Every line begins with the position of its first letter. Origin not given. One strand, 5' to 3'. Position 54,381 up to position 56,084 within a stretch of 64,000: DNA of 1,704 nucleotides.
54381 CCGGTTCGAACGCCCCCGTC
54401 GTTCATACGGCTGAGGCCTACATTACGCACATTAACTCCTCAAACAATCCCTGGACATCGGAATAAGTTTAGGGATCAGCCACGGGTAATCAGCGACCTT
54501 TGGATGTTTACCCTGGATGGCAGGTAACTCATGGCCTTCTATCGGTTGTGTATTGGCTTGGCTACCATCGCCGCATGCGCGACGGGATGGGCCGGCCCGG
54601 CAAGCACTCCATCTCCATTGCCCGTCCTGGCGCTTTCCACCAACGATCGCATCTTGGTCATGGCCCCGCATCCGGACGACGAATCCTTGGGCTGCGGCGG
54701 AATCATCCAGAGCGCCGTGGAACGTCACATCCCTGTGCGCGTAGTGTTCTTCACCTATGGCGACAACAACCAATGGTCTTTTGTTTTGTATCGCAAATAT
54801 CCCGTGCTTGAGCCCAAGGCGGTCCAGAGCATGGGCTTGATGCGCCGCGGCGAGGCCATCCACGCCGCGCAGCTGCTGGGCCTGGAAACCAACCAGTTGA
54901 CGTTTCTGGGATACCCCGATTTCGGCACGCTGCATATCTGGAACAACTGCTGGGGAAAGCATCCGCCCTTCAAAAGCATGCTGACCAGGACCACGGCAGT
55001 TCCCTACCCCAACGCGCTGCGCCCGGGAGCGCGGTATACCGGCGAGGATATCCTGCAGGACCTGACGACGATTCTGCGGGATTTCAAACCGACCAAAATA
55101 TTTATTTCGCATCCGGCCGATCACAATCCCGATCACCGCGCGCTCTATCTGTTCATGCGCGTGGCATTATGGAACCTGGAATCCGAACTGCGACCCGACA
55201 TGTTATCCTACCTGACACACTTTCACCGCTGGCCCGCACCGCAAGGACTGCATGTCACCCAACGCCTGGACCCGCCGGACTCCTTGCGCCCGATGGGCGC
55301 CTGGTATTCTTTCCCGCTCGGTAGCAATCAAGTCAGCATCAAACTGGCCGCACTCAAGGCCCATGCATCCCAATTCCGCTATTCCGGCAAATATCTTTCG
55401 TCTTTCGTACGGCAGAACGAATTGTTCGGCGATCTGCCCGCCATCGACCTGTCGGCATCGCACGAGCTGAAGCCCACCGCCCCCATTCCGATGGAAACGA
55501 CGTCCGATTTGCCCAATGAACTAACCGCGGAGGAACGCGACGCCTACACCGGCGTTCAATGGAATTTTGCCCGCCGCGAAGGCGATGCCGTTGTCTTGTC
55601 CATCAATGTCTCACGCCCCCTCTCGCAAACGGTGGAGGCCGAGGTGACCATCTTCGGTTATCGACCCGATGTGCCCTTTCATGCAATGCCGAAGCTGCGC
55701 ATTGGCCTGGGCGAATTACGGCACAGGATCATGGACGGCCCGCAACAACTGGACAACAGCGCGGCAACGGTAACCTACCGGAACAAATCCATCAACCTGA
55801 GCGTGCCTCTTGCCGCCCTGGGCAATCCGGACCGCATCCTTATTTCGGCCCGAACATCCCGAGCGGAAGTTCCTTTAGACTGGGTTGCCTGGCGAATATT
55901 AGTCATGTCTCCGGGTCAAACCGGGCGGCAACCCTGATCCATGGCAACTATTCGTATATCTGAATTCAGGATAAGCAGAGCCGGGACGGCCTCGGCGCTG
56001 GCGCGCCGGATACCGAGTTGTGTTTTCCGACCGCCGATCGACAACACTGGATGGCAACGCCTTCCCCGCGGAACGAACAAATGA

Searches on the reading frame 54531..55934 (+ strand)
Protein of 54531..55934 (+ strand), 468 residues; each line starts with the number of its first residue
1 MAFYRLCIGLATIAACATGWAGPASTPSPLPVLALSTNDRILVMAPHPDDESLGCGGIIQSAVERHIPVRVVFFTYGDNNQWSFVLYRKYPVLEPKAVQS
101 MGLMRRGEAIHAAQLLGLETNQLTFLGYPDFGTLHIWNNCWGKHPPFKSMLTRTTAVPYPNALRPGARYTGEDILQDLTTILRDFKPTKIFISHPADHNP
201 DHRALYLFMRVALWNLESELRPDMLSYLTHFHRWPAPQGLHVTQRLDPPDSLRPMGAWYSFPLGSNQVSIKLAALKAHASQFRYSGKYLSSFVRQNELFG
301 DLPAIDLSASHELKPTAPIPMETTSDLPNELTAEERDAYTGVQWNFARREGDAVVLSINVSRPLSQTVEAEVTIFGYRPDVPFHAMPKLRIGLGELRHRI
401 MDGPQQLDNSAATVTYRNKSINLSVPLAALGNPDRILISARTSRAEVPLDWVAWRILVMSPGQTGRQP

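Call 28: search_protein_families(library=pfam, proteins=[window:54531-55934:+], max_evalue=0.001)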
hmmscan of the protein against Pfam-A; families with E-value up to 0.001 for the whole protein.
window:54531-55934:+ (468 aa): 1 family
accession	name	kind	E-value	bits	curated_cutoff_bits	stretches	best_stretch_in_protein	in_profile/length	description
PF02585.22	PIG-L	-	3.6e-24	86.1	28.2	1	42-212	1-128/129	GlcNAc-PI de-N-acetylase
